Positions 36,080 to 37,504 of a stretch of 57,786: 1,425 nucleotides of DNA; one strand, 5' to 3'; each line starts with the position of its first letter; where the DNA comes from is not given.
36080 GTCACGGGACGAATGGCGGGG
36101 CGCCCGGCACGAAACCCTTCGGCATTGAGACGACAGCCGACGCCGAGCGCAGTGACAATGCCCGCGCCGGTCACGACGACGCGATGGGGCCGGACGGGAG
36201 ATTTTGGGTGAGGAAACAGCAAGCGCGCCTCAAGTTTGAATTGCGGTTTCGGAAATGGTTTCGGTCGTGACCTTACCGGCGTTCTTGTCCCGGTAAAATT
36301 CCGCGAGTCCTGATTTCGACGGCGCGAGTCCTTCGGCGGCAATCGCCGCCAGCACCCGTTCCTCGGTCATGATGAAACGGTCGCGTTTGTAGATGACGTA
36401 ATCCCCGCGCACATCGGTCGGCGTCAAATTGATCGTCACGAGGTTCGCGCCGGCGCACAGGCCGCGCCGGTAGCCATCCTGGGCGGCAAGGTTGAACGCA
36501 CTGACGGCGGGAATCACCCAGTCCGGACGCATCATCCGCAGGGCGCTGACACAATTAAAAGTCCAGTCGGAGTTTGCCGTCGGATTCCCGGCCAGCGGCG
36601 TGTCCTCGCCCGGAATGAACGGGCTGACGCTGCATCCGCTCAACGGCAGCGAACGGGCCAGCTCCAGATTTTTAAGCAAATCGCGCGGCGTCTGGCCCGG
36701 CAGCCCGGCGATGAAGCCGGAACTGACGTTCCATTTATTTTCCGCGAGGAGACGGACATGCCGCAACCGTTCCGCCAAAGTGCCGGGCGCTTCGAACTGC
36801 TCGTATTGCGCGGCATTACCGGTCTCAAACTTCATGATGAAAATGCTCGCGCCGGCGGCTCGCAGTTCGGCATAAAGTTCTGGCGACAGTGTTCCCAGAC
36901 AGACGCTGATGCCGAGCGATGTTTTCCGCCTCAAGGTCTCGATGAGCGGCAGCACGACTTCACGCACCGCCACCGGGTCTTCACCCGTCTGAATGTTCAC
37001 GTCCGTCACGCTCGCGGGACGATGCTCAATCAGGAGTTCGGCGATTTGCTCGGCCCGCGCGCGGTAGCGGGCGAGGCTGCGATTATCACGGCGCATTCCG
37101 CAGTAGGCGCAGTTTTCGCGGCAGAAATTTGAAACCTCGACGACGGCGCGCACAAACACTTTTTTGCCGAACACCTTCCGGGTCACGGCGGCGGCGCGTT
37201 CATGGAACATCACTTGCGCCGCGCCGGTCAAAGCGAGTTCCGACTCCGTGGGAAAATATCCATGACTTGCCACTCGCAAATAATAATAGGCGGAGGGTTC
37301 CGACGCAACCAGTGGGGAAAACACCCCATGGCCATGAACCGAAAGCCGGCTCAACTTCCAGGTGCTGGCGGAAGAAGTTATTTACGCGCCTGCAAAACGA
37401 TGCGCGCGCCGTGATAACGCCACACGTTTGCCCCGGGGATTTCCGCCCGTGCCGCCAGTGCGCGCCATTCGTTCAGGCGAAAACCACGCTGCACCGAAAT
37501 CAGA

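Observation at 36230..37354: HydE/BioB-like radical SAM enzyme embedded between KS and methyltransferase genes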

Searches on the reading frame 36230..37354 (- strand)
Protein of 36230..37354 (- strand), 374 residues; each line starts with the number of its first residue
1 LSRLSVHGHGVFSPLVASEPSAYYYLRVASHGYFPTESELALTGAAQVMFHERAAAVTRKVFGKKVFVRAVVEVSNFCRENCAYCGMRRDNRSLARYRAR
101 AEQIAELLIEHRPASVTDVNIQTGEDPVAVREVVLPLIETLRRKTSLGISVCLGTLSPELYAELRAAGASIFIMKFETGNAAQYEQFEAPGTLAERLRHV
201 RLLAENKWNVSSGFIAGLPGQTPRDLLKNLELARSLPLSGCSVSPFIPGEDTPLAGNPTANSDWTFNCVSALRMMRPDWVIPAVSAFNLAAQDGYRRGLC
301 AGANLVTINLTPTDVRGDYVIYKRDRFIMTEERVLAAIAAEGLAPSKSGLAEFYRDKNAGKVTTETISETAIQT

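Call 5: search_protein_families(library=pfam, proteins=[window:36230-37354:-], max_evalue=0.01)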
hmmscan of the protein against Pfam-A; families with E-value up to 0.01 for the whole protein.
window:36230-37354:- (374 aa): 1 family
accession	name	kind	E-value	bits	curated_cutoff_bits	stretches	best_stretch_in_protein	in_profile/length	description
PF04055.27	Radical_SAM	-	2.2e-17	64.2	29.5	1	72-232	1-165/166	Radical SAM superfamily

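Call 6: search_protein_families(library=ncbifam, proteins=[window:36230-37354:-], max_evalue=0.01)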
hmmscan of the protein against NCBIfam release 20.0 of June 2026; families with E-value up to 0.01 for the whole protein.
window:36230-37354:- (374 aa): 27 families (the best 25 are shown)
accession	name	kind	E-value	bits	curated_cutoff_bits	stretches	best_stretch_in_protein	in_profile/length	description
TIGR03956.1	rSAM_HydE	equivalog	3.6e-55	187.6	254.6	1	48-324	29-307/340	[FeFe] hydrogenase H-cluster radical SAM maturase HydE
TIGR03910.1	pyrrolys_PylB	equivalog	5.2e-34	117.7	348.2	1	51-316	39-306/347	methylornithine synthase PylB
TIGR00433.2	bioB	equivalog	5.9e-18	65.2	225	1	49-304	21-279/307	biotin synthase BioB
TIGR02351.2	thiH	equivalog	3.5e-13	49.4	380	1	52-192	57-196/364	2-iminoacetate synthase ThiH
TIGR03955.1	rSAM_HydG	equivalog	1.1e-11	43.8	312.15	1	52-192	69-215/470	[FeFe] hydrogenase H-cluster radical SAM maturase HydG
TIGR03957.1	rSAM_HmdB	equivalog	5.3e-10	39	320.9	1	54-316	24-291/317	5,10-methenyltetrahydromethanopterin hydrogenase cofactor biosynthesis protein HmdB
TIGR03700.1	mena_SCO4494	equivalog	6.9e-09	35.1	434.55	1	50-144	28-124/351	aminofutalosine synthase MqnE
TIGR03551.1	F420_cofH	equivalog_domain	1.3e-07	30.8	374.1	1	49-158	18-126/345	5-amino-6-(D-ribitylamino)uracil--L-tyrosine 4-hydroxyphenyl transferase CofH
TIGR00423.1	TIGR00423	subfamily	2.3e-06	27.1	260.25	1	72-158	9-92/310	CofH family radical SAM protein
NF053743.1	LipS2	equivalog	3.1e-06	26.8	270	1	75-235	30-192/292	LipS2 family lipoyl synthase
NF005609.0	PRK07360.1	equivalog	3.2e-06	26.1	426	1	58-159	49-150/374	7,8-didemethyl-8-hydroxy-5-deazariboflavin synthase subunit CofH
TIGR02026.1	BchE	equivalog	1.9e-05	23.8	481.35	1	70-231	195-360/497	magnesium-protoporphyrin IX monomethyl ester anaerobic oxidative cyclase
NF006308.0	PRK08508.1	equivalog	2.4e-05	23.7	377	1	64-281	2-222/279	biotin synthase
TIGR03699.1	menaquin_MqnC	equivalog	3.1e-05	23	428.1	1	49-130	19-103/342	cyclic dehypoxanthinyl futalosine synthase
NF001199.0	PRK00164.2-1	equivalog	3.3e-05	23.2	231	1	71-197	15-139/308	GTP 3',8-cyclase MoaA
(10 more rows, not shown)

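Call 7: find_homologous_proteins(query=window:36230-37354:-, max_evalue=0.00001)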
Query window:36230-37354:- (374 aa): 2858 proteins with E <= 0.00001 among 8000 candidates; the best 120 are listed.
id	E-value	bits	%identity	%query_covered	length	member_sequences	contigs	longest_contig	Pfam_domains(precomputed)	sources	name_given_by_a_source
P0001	2.3e-241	818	98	100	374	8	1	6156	PF04055.28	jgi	-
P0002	2.1e-225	765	91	100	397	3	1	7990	PF04055.28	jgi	jgi:biotin synthase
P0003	1.5e-212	723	88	99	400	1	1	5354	PF04055.28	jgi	jgi:biotin synthase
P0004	1.8e-209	713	87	98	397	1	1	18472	PF04055.28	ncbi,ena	-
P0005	2.0e-208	709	88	97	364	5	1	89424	PF04055.28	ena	-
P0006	4.8e-207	705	87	97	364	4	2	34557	PF04055.28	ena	-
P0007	2.9e-205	699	87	97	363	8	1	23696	PF04055.28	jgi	jgi:biotin synthase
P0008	1.7e-204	696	87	97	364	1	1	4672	PF04055.28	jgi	jgi:biotin synthase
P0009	6.0e-203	691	86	97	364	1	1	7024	PF04055.28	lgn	-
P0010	8.4e-203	691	85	98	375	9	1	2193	PF04055.28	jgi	jgi:biotin synthase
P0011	5.6e-202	688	86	97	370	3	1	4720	PF04055.28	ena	-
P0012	2.7e-201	686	85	97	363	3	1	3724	PF04055.28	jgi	jgi:biotin synthase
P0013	9.5e-201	684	86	96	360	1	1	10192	PF04055.28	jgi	jgi:biotin synthase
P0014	3.1e-200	682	84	98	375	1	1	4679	PF04055.28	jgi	jgi:biotin synthase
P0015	3.3e-200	682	84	98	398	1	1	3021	PF04055.28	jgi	jgi:biotin synthase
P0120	1.9e-180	617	74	99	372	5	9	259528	PF04055.28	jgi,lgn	jgi:biotin synthase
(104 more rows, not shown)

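Call 8: search_solved_structures(query=window:36230-37354:-, max_evalue=0.001, show_alignments=2)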
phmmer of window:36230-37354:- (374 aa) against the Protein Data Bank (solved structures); distinct sequences matched with E-value up to 0.001: 13.
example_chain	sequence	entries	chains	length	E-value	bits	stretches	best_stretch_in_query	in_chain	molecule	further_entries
3ciw_A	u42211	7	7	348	2.6e-45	158.1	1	52-324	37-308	FeFe-Hydrogenase maturase | [FeFe] hydrogenase maturase subunit HydE | Biotin synthetase, putative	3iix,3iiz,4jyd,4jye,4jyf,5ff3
5fep_A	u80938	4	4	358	2.7e-45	158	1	52-325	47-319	[FeFe] hydrogenase maturase subunit HydE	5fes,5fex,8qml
7o1p_A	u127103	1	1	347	4.2e-45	157.4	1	52-324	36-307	[FeFe] hydrogenase maturase subunit HydE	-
3cix_A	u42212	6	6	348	4.3e-45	157.4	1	52-324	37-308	FeFe-Hydrogenase maturase | [FeFe] hydrogenase maturase subunit HydE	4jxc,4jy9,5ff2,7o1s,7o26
8qmk_A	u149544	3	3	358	4.3e-45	157.3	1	52-325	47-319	[FeFe] hydrogenase maturase subunit HydE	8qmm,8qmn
7o1o_A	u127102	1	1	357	4.3e-45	157.3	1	52-324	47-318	[FeFe] hydrogenase maturase subunit HydE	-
5few_A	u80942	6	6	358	4.3e-45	157.3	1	52-325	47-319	[FeFe] hydrogenase maturase subunit HydE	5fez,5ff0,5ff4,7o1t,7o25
4jy8_A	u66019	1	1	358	4.6e-45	157.2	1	52-324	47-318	FEFE-HYDROGENASE MATURASE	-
3t7v_A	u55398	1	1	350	1.9e-20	76.3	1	51-326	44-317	methylornithine synthase PylB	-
4rtb_A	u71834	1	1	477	2.1e-09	40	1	47-189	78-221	HydG protein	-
4wcx_A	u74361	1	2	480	2.4e-09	39.8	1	53-192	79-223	Biotin and thiamin synthesis associated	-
8vcw_A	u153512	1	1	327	1.5e-05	27.3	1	56-311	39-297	Biotin synthase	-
7pd1_A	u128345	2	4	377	2.3e-05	26.7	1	52-191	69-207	Thiazole biosynthesis protein ThiH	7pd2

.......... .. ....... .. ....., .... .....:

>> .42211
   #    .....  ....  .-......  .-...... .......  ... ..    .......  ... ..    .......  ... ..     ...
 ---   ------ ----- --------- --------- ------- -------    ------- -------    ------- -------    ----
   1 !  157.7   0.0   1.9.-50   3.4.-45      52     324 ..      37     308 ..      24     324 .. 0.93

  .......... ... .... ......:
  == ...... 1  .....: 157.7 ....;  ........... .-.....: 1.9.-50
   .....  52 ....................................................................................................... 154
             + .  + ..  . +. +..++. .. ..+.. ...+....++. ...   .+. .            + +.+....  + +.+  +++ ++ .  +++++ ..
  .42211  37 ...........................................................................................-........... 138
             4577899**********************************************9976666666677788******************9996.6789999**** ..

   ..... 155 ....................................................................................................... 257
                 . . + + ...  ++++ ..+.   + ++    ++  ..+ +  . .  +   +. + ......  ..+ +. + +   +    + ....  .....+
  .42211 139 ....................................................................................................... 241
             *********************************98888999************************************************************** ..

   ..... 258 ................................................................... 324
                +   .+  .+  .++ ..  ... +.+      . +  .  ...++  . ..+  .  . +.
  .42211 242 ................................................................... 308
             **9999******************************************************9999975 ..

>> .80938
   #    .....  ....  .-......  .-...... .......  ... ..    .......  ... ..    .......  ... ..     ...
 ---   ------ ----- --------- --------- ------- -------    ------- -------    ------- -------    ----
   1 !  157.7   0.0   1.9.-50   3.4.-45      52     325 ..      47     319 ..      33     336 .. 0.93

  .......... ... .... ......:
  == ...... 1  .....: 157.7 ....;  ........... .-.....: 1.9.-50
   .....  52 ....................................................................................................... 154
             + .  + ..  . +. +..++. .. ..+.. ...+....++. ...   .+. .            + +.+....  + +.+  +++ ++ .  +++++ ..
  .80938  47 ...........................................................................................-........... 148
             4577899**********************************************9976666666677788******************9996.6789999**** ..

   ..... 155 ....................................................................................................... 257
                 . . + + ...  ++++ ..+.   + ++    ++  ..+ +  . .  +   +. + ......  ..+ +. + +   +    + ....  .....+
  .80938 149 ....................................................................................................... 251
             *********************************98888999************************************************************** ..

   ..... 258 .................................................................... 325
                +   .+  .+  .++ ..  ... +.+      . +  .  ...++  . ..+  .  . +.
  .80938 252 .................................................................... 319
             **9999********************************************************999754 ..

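Call 10: find_encoding_contigs(protein=P0120, flank=10000, max_places=3)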
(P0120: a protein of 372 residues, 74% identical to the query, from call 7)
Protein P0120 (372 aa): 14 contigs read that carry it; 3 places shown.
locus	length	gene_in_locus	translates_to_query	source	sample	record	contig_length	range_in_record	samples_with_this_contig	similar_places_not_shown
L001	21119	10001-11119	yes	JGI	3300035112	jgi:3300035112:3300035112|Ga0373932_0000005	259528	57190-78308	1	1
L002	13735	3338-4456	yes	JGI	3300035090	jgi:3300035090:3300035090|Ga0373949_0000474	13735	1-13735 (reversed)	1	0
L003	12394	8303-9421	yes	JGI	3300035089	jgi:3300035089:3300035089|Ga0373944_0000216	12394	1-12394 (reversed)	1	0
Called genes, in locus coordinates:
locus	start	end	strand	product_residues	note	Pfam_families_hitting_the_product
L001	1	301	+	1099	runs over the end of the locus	PF03176:MMPL, PF03279:Lip_A_acyltrans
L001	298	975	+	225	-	PF03548:LolA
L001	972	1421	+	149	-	PF07977:FabA, PF22818:ApeI-like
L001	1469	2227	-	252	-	PF01209:Ubie_methyltran, PF13489:Methyltransf_23, PF13847:Methyltransf_31, PF08241:Methyltransf_11, PF08242:Methyltransf_12, PF13649:Methyltransf_25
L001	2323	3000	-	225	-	PF14378:PAP2_3 (weak), PF01569:PAP2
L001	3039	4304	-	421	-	PF00999:Na_H_Exchanger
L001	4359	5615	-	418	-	PF00501:AMP-binding, PF13193:AMP-binding_C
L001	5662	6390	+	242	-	PF26995:DUF8321, PF26997:DUF8322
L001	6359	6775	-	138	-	-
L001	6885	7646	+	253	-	PF01553:Acyltransferase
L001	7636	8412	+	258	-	PF00535:Glycos_transf_2, PF13641:Glyco_tranf_2_3 (weak)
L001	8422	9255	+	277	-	PF01522:Polysacc_deac_1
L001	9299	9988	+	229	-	PF13489:Methyltransf_23 (weak), PF08241:Methyltransf_11, PF08242:Methyltransf_12 (weak), PF13649:Methyltransf_25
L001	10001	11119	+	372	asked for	PF04055:Radical_SAM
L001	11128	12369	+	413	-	PF00109:ketoacyl-synt, PF02801:Ketoacyl-synt_C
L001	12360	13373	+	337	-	-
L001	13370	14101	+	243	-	PF00106:adh_short, PF08659:KR, PF13561:adh_short_C2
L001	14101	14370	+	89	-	PF00550:PP-binding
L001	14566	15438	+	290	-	PF01063:Aminotran_4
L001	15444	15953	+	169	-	PF02151:UVR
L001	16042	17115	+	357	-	PF00217:ATP-gua_Ptrans, PF27454:McsB_C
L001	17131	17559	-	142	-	PF00582:Usp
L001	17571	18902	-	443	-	PF01566:Nramp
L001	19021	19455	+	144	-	PF01325:Fe_dep_repress, PF12802:MarR_2 (weak), PF25213:HVO_A0261_N (weak), PF13545:HTH_Crp_2 (weak), PF02742:Fe_dep_repr_C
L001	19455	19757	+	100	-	PF06155:GBBH-like_N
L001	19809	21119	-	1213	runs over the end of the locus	PF01436:NHL (faint), PF13287:Fn3_assoc (faint), PF13290:CHB_HEX_C_1 (faint)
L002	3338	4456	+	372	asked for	PF04055:Radical_SAM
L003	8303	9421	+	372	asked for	PF04055:Radical_SAM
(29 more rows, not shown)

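Call 24: search_protein_representatives(protein=window:36230-37354:-)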
Query: 374 residues. Proteins with E-value up to 0.001 (for the whole library): 2493; up to 1e-10: 1012; up to 1e-30: 279. The best 150 are listed.
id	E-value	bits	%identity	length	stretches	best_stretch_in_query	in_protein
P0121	3.3e-145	499.8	68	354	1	39-357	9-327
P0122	1.8e-114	398.8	68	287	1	87-358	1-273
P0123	9.6e-106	370.0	73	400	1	31-257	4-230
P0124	3.3e-105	368.3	55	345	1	50-355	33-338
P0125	1.4e-99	349.8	68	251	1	36-270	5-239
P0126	9.7e-90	317.4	70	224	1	147-357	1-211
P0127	4.4e-73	262.6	62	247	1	31-225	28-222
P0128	1.1e-67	244.8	65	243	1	19-194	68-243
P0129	4.2e-67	242.9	57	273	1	46-245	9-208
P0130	2.5e-64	233.8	61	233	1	93-270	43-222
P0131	5.7e-64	232.6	72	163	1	210-363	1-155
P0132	2.3e-62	227.3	74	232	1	39-182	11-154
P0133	5.2e-60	219.6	62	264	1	36-207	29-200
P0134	8.8e-59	215.6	68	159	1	34-181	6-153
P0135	1.0e-58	215.4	41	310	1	53-345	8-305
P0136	1.1e-58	215.3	38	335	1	40-343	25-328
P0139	9.8e-54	199.0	41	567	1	40-344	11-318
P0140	3.0e-52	194.1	36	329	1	42-331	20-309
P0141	3.9e-51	190.4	37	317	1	58-332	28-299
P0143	5.0e-50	186.8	35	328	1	49-342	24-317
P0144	5.3e-50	186.7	37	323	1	42-338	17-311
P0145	5.1e-49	183.5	38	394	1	39-347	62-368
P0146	5.2e-49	183.4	38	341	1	49-323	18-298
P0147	1.0e-48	182.5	35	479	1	39-345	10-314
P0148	1.6e-48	181.8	38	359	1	54-325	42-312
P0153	3.1e-46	174.3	33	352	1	49-330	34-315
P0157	7.4e-46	173.1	36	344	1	39-353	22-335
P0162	2.2e-45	171.5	36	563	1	40-332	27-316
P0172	8.7e-44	166.3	34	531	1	43-335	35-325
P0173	1.2e-43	165.8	36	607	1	49-336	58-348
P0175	3.3e-43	164.4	35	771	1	50-339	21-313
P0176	4.0e-43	164.1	37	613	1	43-330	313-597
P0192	9.8e-41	156.2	35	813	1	43-357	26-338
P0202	3.4e-40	154.4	32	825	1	42-332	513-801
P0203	4.5e-40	154.0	39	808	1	55-330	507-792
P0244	2.8e-37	144.9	31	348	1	47-323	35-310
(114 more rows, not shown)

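Call 27: search_protein_families(library=pfam, proteins=[P0139, P0147, P0162, P0172, P0173, P0175, P0176, P0192, P0202, P0203], max_evalue=0.001)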
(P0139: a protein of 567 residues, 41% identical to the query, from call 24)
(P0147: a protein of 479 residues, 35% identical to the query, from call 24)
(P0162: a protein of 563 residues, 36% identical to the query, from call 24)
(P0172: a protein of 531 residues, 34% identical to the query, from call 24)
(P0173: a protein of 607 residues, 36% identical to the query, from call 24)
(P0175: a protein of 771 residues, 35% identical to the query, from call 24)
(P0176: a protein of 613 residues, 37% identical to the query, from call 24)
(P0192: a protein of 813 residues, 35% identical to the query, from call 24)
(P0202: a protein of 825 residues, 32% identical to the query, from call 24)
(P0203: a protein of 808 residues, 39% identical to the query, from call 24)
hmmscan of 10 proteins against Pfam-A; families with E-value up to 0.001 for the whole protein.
P0139 (567 aa): 16 families
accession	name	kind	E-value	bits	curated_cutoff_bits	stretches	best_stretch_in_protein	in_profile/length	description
PF04055.27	Radical_SAM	-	2.2e-18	67.4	29.5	1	43-202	1-163/166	Radical SAM superfamily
PF13649.12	Methyltransf_25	-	1e-16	61.8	27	1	382-479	1-97/97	Methyltransferase domain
PF13489.12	Methyltransf_23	-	5.2e-16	59.2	27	1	376-525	20-163/164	Methyltransferase domain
PF08241.18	Methyltransf_11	-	1.7e-12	48.3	21.2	1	384-483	2-95/95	Methyltransferase domain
PF08242.18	Methyltransf_12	-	1.1e-11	45.8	30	1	384-480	2-97/98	Methyltransferase domain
PF13847.12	Methyltransf_31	-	1.4e-10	41.4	27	1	380-459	5-87/145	Methyltransferase domain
PF03848.20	TehB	-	7.4e-06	26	20.4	1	381-483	33-132/193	Tellurite resistance protein TehB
PF05401.17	NodS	-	7.9e-06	26.3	24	1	368-462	33-122/201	Nodulation protein S (NodS)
PF02475.24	TRM5-TYW2_MTfase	-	1.2e-05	25.8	28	1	379-452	37-110/164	TRM5/TYW2 methyltransferase domain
PF13679.12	Methyltransf_32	-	2.7e-05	24.6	27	1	362-453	9-107/143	Methyltransferase domain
PF05175.20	MTS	-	7.6e-05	22.8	23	1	373-483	26-138/170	Methyltransferase small domain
PF09445.16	Methyltransf_15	-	0.00013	22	22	1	380-484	2-88/165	RNA cap guanine-N2 methyltransferase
PF02353.26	CMAS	-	0.00014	21.8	27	1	380-485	64-166/273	Mycolic acid cyclopropane synthetase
PF01209.24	Ubie_methyltran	-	0.00029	20.7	20.1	1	372-501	41-169/233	ubiE/COQ5 methyltransferase family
PF01739.24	CheR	-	0.0003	20.7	27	0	437-490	123-180/195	CheR methyltransferase, SAM binding domain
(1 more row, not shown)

P0147 (479 aa): 1 family
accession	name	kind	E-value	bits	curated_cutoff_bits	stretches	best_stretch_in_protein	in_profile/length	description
PF04055.27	Radical_SAM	-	3.7e-16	60.2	29.5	1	43-201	1-166/166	Radical SAM superfamily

P0162 (563 aa): 12 families
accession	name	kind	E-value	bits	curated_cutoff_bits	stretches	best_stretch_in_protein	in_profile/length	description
PF04055.27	Radical_SAM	-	1e-17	65.2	29.5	1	59-215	1-164/166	Radical SAM superfamily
PF13649.12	Methyltransf_25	-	4e-09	37.5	27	1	384-477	1-95/97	Methyltransferase domain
PF13489.12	Methyltransf_23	-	1.1e-06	29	27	1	374-482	16-115/164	Methyltransferase domain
PF00398.26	RrnaAD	-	5.2e-06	26.2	24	1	378-474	28-122/263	Ribosomal RNA adenine dimethylase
PF13847.12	Methyltransf_31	-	6.3e-06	26.4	27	1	379-466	2-95/145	Methyltransferase domain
PF08242.18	Methyltransf_12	-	1.4e-05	26.2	30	1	385-477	1-94/98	Methyltransferase domain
PF02475.24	TRM5-TYW2_MTfase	-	4.7e-05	23.8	28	1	373-455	29-113/164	TRM5/TYW2 methyltransferase domain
PF08241.18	Methyltransf_11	-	8.4e-05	23.6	21.2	1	386-469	2-81/95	Methyltransferase domain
PF05401.17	NodS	-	0.00012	22.4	24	1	384-471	47-132/201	Nodulation protein S (NodS)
PF03848.20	TehB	-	0.00017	21.5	20.4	1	383-469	33-118/193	Tellurite resistance protein TehB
PF05175.20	MTS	-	0.00018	21.7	23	1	380-452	31-104/170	Methyltransferase small domain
PF01739.24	CheR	-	0.00052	19.9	27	1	416-482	105-172/195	CheR methyltransferase, SAM binding domain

P0172 (531 aa): 12 families
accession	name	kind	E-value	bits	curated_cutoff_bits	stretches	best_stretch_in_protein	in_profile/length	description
PF04055.27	Radical_SAM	-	1.7e-21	77.5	29.5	1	64-221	1-164/166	Radical SAM superfamily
PF13847.12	Methyltransf_31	-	2.5e-15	56.9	27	1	389-480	3-98/145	Methyltransferase domain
PF13649.12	Methyltransf_25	-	1.5e-13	51.7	27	1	394-481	2-91/97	Methyltransferase domain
PF08242.18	Methyltransf_12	-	6.1e-11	43.4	30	1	394-481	1-90/98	Methyltransferase domain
PF08241.18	Methyltransf_11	-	5.3e-09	37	21.2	1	394-480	1-84/95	Methyltransferase domain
PF03848.20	TehB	-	2.7e-08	33.9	20.4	1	387-486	28-127/193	Tellurite resistance protein TehB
PF05175.20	MTS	-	4.6e-08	33.3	23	1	382-468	24-112/170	Methyltransferase small domain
PF13489.12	Methyltransf_23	-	6.2e-07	29.7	27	1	380-468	15-95/164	Methyltransferase domain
PF05401.17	NodS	-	2.7e-05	24.5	24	1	392-482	46-132/201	Nodulation protein S (NodS)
PF06968.18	BATS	-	3.7e-05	24.3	22.2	1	230-309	2-67/88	Biotin and Thiamin Synthesis associated domain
PF05219.18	DREV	-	0.00014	21.6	26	1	387-470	90-167/265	DREV methyltransferase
PF01728.25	FtsJ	-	0.00042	20.7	24.1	1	386-460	20-97/181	FtsJ-like methyltransferase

P0173 (607 aa): 9 families
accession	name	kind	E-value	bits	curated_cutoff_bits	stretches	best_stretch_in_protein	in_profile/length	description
PF04055.27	Radical_SAM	-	6.6e-18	65.9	29.5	1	81-234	1-164/166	Radical SAM superfamily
PF13649.12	Methyltransf_25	-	1.3e-13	51.9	27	1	415-513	1-97/97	Methyltransferase domain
PF13489.12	Methyltransf_23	-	1.1e-10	42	27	1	400-555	8-156/164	Methyltransferase domain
PF08242.18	Methyltransf_12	-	2.6e-10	41.3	30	1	416-515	1-98/98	Methyltransferase domain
PF08241.18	Methyltransf_11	-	1.5e-09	38.8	21.2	1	416-517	1-95/95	Methyltransferase domain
PF03848.20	TehB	-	3.8e-08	33.4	20.4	1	412-517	31-132/193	Tellurite resistance protein TehB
PF13847.12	Methyltransf_31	-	3.6e-06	27.2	27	1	411-518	3-110/145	Methyltransferase domain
PF02390.23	Methyltransf_4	-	0.00023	21.1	24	0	414-472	4-63/173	Putative methyltransferase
PF05401.17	NodS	-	0.0009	19.6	24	0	411-515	43-142/201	Nodulation protein S (NodS)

P0175 (771 aa): 2 families
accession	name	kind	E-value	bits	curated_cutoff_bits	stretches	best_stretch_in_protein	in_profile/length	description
PF00501.34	AMP-binding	-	2e-22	80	29.9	1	446-638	159-383/384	AMP-binding enzyme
PF04055.27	Radical_SAM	-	4.3e-22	79.5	29.5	1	43-202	1-163/166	Radical SAM superfamily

P0176 (613 aa): 1 family
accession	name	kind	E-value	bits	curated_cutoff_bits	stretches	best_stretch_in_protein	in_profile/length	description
PF04055.27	Radical_SAM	-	9.7e-13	49.1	29.5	1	342-493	1-159/166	Radical SAM superfamily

P0192 (813 aa): 3 families
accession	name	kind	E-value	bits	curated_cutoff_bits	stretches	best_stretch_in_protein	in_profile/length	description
PF00501.34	AMP-binding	-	2.5e-55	188.3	29.9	1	355-684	10-384/384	AMP-binding enzyme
PF04055.27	Radical_SAM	-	1.2e-21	78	29.5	1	56-215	2-164/166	Radical SAM superfamily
PF13193.12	AMP-binding_C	-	1.6e-08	35.8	24.5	1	735-806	2-76/76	AMP-binding enzyme C-terminal domain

P0202 (825 aa): 1 family
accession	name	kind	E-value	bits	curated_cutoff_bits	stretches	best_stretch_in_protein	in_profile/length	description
PF04055.27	Radical_SAM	-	1.1e-48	166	29.5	2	68-245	1-165/166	Radical SAM superfamily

P0203 (808 aa): 1 family
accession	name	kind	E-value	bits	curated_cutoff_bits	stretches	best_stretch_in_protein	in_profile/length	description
PF04055.27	Radical_SAM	-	3e-17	63.7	29.5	1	524-683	1-164/166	Radical SAM superfamily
